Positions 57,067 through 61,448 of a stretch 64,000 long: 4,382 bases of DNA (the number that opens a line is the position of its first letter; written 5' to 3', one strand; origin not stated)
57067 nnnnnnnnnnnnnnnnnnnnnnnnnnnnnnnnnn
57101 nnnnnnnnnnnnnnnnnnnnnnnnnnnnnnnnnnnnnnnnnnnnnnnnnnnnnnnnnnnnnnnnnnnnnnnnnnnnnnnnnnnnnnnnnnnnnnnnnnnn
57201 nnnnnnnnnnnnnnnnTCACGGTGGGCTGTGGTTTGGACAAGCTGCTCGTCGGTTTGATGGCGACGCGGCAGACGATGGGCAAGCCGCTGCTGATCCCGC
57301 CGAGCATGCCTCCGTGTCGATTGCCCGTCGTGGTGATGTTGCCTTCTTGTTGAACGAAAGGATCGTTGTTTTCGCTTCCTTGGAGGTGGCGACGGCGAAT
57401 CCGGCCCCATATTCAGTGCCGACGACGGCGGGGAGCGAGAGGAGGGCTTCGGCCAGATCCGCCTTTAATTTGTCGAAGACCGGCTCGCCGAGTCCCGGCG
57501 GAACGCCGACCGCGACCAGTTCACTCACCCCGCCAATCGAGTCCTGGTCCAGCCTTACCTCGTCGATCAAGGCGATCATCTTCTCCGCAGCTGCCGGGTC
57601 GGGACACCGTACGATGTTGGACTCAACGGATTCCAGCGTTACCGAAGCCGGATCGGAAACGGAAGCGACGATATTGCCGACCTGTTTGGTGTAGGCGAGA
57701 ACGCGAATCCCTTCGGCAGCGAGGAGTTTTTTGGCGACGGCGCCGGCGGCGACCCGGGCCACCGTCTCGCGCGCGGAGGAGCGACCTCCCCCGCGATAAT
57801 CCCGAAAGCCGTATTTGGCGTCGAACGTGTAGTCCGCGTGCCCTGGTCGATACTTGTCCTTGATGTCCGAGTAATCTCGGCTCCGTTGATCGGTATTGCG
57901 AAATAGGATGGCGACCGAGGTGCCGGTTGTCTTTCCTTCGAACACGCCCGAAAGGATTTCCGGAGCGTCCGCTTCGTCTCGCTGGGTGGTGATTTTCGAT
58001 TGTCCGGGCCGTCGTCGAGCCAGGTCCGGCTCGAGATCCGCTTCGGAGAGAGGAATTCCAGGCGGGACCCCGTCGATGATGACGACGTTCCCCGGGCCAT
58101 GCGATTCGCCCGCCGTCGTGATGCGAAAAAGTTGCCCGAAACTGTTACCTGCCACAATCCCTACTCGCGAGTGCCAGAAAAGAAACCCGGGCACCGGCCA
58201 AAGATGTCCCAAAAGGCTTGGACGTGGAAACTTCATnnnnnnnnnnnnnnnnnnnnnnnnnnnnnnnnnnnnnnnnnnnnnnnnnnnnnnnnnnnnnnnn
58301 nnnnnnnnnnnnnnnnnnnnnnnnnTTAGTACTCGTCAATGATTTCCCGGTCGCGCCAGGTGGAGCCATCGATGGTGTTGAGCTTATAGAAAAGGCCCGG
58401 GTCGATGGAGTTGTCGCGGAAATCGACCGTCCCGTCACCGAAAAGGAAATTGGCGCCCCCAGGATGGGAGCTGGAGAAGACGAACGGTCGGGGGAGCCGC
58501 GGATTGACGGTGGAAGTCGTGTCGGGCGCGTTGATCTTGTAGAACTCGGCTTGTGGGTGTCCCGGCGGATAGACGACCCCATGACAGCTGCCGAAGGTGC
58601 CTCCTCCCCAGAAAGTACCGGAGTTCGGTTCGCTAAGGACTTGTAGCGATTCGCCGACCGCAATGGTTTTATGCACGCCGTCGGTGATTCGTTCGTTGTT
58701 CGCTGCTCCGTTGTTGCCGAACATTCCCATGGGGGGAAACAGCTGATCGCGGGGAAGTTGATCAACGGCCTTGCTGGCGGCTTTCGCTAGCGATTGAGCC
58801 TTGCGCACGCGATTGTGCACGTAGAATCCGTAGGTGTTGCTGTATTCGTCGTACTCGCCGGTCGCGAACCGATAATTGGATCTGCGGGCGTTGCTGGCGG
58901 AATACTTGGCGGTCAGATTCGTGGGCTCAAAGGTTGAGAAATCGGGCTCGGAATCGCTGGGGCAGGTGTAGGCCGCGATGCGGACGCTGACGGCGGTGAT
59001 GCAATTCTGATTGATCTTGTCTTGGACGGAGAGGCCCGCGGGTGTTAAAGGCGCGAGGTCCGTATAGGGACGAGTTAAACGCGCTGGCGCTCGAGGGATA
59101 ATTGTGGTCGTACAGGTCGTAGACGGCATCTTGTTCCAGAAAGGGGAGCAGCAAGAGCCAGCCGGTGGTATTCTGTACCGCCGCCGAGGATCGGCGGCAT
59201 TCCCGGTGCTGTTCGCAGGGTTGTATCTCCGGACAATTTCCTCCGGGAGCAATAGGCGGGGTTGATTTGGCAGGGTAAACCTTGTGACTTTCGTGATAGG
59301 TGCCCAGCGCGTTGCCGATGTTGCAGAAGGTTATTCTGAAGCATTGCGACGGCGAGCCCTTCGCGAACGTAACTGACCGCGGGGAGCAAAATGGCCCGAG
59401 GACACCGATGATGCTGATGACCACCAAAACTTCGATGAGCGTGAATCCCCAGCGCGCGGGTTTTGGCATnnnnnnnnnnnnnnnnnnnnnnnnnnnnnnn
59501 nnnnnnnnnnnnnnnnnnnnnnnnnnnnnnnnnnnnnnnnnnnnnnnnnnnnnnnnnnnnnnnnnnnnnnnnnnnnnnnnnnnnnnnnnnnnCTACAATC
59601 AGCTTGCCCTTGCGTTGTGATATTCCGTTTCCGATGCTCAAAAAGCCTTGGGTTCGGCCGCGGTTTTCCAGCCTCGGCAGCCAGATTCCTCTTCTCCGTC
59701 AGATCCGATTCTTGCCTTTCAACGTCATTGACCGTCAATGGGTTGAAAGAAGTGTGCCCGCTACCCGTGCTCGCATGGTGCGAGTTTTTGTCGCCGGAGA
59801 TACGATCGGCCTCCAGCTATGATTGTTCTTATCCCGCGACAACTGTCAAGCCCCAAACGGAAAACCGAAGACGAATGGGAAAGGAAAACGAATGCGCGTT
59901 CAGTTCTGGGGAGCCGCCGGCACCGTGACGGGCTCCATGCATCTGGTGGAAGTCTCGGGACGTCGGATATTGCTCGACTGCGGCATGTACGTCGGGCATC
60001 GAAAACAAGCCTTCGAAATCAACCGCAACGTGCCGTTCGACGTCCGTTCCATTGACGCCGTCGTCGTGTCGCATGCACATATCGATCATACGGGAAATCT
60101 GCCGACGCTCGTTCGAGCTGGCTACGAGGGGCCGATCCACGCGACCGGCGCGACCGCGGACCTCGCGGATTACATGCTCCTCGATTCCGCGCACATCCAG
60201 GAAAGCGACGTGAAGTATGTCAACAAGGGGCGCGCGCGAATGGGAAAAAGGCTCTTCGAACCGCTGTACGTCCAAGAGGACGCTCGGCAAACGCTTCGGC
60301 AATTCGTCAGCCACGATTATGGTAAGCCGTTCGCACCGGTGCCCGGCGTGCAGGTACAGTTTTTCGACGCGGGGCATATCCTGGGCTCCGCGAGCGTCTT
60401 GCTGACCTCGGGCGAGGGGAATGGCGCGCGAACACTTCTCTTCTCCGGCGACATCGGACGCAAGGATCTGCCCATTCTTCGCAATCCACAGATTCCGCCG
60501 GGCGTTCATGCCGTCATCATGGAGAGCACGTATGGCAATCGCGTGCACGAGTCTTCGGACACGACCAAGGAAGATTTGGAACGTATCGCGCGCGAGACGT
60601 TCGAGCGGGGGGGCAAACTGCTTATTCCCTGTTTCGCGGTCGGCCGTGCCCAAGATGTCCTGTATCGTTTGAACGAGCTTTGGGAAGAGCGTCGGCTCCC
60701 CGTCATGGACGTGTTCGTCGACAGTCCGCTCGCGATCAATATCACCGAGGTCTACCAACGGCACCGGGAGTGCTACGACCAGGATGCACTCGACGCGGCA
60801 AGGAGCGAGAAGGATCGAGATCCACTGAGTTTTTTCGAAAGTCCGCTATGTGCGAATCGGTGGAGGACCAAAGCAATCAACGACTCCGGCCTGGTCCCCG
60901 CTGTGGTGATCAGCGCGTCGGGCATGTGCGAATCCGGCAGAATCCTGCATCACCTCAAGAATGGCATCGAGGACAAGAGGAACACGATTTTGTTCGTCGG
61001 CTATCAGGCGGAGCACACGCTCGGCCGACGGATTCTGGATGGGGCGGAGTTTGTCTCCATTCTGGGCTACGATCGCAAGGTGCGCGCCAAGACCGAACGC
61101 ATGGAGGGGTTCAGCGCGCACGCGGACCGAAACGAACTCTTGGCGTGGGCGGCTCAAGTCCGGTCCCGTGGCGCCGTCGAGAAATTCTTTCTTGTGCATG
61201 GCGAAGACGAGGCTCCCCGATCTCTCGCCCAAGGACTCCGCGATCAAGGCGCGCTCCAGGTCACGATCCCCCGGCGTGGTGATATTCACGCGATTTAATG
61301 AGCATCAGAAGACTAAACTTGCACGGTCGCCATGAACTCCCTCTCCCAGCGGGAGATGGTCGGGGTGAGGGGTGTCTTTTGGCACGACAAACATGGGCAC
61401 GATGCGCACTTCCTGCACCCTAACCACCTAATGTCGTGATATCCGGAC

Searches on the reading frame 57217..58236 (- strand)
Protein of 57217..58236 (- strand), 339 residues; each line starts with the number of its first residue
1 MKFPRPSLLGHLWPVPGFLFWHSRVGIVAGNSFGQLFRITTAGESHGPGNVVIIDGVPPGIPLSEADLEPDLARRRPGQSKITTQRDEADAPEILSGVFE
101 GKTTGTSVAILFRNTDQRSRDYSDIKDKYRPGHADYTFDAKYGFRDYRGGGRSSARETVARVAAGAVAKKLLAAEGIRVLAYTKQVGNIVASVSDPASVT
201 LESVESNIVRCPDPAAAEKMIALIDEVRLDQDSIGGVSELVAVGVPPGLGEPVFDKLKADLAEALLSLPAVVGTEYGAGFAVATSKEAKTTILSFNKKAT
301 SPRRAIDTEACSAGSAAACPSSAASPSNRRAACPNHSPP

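Call 4: search_protein_families(library=pfam, proteins=[window:57217-58236:-], max_evalue=0.01)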
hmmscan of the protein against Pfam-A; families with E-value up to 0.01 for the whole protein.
window:57217-58236:- (339 aa): 1 family
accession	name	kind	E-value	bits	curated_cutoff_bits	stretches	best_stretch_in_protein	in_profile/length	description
PF01264.26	Chorismate_synt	-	3e-98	329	27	1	37-286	1-238/327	Chorismate synthase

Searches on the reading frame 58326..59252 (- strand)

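Call 4: search_protein_families(library=pfam, proteins=[window:58326-59252:-], max_evalue=0.01)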
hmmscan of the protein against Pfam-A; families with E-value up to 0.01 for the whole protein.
window:58326-59252:- (308 aa): 1 family
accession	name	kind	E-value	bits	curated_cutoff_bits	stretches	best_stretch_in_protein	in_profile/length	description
PF07596.16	SBP_bac_10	-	1.8e-16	61.5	23.3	1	81-285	80-267/268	Protein of unknown function (DUF1559)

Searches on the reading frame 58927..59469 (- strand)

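Call 4: search_protein_families(library=pfam, proteins=[window:58927-59469:-], max_evalue=0.01)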
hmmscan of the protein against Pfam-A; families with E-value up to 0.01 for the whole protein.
window:58927-59469:- (180 aa): 2 families
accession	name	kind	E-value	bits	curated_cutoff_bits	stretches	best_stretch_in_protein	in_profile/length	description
PF07596.16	SBP_bac_10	-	1.4e-07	32.3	23.3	1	50-138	18-87/268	Protein of unknown function (DUF1559)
PF07963.17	N_methyl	-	0.00018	21.4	21.2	1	8-24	6-22/27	Prokaryotic N-terminal methylation motif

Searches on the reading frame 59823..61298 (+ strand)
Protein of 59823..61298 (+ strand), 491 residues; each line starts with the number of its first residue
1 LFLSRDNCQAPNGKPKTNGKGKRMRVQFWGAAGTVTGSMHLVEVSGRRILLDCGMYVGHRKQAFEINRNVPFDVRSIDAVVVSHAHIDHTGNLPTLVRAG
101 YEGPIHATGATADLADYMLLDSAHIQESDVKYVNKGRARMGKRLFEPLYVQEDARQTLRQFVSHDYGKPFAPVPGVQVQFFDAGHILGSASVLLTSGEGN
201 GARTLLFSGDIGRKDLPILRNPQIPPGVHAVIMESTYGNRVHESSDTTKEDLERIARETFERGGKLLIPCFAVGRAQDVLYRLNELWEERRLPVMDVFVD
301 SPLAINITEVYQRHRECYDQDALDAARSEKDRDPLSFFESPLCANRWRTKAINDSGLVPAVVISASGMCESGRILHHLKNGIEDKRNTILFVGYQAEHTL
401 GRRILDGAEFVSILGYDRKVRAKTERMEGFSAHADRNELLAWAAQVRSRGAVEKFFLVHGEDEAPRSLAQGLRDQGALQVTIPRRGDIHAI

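Call 32: search_protein_families(library=pfam, proteins=[window:59823-61298:+], max_evalue=0.01)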
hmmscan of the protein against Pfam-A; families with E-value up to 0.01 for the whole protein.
window:59823-61298:+ (491 aa): 5 families
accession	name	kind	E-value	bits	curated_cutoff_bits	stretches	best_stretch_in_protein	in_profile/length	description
PF10996.14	Beta-Casp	-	5.1e-35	121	27.7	1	276-404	1-120/120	Beta-Casp domain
PF07521.17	RMMBL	-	5.8e-15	55.5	21.6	1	419-483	3-63/63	Zn-dependent metallo-hydrolase RNA specificity domain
PF00753.33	Lactamase_B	-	2.8e-11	44.2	22.7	1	35-121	4-88/196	Metallo-beta-lactamase superfamily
PF12706.13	Lactamase_B_2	-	8.2e-11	42.3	27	1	47-117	1-73/200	Beta-lactamase superfamily domain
PF16661.11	Lactamase_B_6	-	9.4e-06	25.6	27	1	41-189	1-144/193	Metallo-beta-lactamase superfamily domain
